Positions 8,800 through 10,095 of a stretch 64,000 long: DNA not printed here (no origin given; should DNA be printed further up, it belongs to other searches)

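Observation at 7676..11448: Phage-borne heptose-phosphate pathway genes with glycosyltransferases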

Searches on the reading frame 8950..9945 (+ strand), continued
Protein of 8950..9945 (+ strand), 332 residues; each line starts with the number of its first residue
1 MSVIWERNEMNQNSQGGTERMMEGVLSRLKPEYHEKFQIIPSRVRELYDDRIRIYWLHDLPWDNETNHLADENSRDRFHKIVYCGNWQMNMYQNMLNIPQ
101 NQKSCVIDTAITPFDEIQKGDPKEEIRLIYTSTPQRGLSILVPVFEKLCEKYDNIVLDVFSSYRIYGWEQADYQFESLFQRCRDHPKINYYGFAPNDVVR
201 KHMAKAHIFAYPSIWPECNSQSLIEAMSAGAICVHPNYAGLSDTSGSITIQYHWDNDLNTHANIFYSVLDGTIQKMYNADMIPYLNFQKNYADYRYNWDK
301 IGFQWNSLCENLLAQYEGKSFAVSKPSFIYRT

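Call 60: fold_search(model_id=the predicted structure, library=pdb)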
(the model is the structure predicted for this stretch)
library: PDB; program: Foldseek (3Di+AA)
matches with E <= 10: 1571; with E <= 0.001: 332
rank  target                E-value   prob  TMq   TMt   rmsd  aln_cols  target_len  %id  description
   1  4xsr_B                6.7e-12  1.00  0.57  0.53   4.6       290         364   16  Crystal structure of Anabaena Alr3699/HepE in complex with UDP-glucose (released 2016-01-13)
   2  3fro_A                1.1e-11  1.00  0.54  0.43   5.8       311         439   14  Crystal structure of Pyrococcus abyssi glycogen synthase with open and closed conformations (released 2010-01-12)
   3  8k5u_A                1.7e-11  1.00  0.62  0.65   5.0       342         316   13  Se-glycosyltransferase RsSenB (released 2024-02-07)
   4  7mi0                  1.8e-11  1.00  0.61  0.55   7.6       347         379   14  Crystal Structure of Glycosyltransferase from Rickettsia africae ESF-5 (released 2021-04-28)
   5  8k5u_B                2.2e-11  1.00  0.60  0.62   4.0       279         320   14  Se-glycosyltransferase RsSenB (released 2024-02-07)
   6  3mbo_D                2.8e-11  1.00  0.59  0.53   4.8       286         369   15  Crystal Structure of the Glycosyltransferase BaBshA bound with UDP and L-malate (released 2010-09-29)
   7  7qsg_B                2.8e-11  1.00  0.56  0.60   5.1       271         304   14  Methylmannose polysaccharide mannosyltransferase from M. hassiacum (released 2023-01-25)
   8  2jjm_A                2.8e-11  1.00  0.56  0.52   7.3       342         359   11  Crystal Structure of a family GT4 glycosyltransferase from Bacillus anthracis ORF BA1558. (released 2008-08-05)
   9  7qd7                  3.1e-11  1.00  0.61  0.43   5.9       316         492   14  TarM(Se)_G117R (released 2023-05-10)
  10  3mbo_E                3.8e-11  1.00  0.56  0.50   5.5       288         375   15  Crystal Structure of the Glycosyltransferase BaBshA bound with UDP and L-malate (released 2010-09-29)
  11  8rz3_A                5.1e-11  1.00  0.61  0.63   3.4       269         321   14  Structures of Se- glycosyltransferase SenB from Variovorax paradoxus (released 2024-09-11)
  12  3l01_A                5.1e-11  1.00  0.54  0.43   6.0       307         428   15  Crystal structure of monomeric glycogen synthase from Pyrococcus abyssi (released 2010-12-29)
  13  6n1x                  5.8e-11  1.00  0.57  0.51   5.1       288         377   14  BshA from Staphylococcus aureus complexed with UDP and N-acetylglucosamine (released 2019-08-21)
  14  4xsu_A                6.2e-11  1.00  0.57  0.52   4.6       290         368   16  Crystal structure of Anabaena Alr3699/HepE in complex with UDP and glucose (released 2016-01-13)
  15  6tvp_A                6.5e-11  1.00  0.60  0.52   5.1       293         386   15  Structure of Mycobacterium smegmatis alpha-maltose-1-phosphate synthase GlgM (released 2020-04-22)
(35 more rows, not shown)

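Call 70: find_related_loci(query=A1, collection=genome_contigs, flank=10000)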
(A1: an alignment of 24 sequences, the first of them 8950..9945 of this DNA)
Query A1 (332 aa) in genome_contigs; peptide patterns used: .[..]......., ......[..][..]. (x = any residue, [..] = any of these).
39 stretches matched a pattern; 12 encode a relative of the query (tblastn E <= 1e-3); 12 distinct loci.
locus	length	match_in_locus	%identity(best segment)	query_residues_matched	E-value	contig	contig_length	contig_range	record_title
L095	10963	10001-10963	59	9-331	7e-127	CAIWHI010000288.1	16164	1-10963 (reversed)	MAG: uncultured Bacteroidetes bacterium isolate Kiruna_bin-03880 genome assembly, contig: bin-03880:0288/1039, whole gen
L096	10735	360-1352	48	5-332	2e-99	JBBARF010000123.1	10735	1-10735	MAG: Bacteriovoracaceae bacterium isolate EUL_212 ctg123-EUL_212, whole genome shotgun sequence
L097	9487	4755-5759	43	5-332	7e-84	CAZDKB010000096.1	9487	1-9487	MAG TPA_asm: uncultured Flavobacterium sp. isolate SRP334346_co1_25 genome assembly, contig: NODE_5723_length_9487_cov_5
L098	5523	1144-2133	44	5-330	1e-83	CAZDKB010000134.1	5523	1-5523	MAG TPA_asm: uncultured Flavobacterium sp. isolate SRP334346_co1_25 genome assembly, contig: NODE_11278_length_5523_cov_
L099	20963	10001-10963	45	8-332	1e-82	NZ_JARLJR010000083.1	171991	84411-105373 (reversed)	MAG: Legionella sp. isolate MAG_CO105 MetaCoAG_Bin_105_Oxic_k141_1144620, whole genome shotgun sequence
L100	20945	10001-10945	42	7-312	4e-81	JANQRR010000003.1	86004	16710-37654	MAG: Gammaproteobacteria bacterium isolate IP29b_bin.72 k99_2235619, whole genome shotgun sequence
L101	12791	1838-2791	35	6-329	1e-61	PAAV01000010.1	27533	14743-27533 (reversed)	MAG: Chloroflexota bacterium isolate NAT137 MHASMcontig_1388820, whole genome shotgun sequence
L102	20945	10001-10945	32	13-318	9e-44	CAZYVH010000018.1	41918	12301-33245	MAG TPA_asm: uncultured Wenzhouxiangellaceae bacterium isolate binchicken_co275_508 genome assembly, contig: NODE_900_le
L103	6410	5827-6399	39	6-202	2e-40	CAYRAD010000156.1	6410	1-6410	MAG TPA_asm: uncultured Vicingus sp. isolate binchicken_co275_22 genome assembly, contig: NODE_21684_length_6410_cov_5.5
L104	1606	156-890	28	62-310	4e-31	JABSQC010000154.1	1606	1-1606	MAG: Mycoplasmataceae bacterium isolate DT_50 DT-Hepatoplasmataceae-1_scaffold_155, whole genome shotgun sequence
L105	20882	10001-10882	29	12-305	3e-36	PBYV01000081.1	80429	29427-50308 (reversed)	MAG: Acidimicrobiaceae bacterium isolate NP20 MHASMcontig_408626, whole genome shotgun sequence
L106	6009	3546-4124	24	81-280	8e-13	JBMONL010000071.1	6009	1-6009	MAG: Verrucomicrobiota bacterium isolate Betzabe_MAG075 MAG075_71, whole genome shotgun sequence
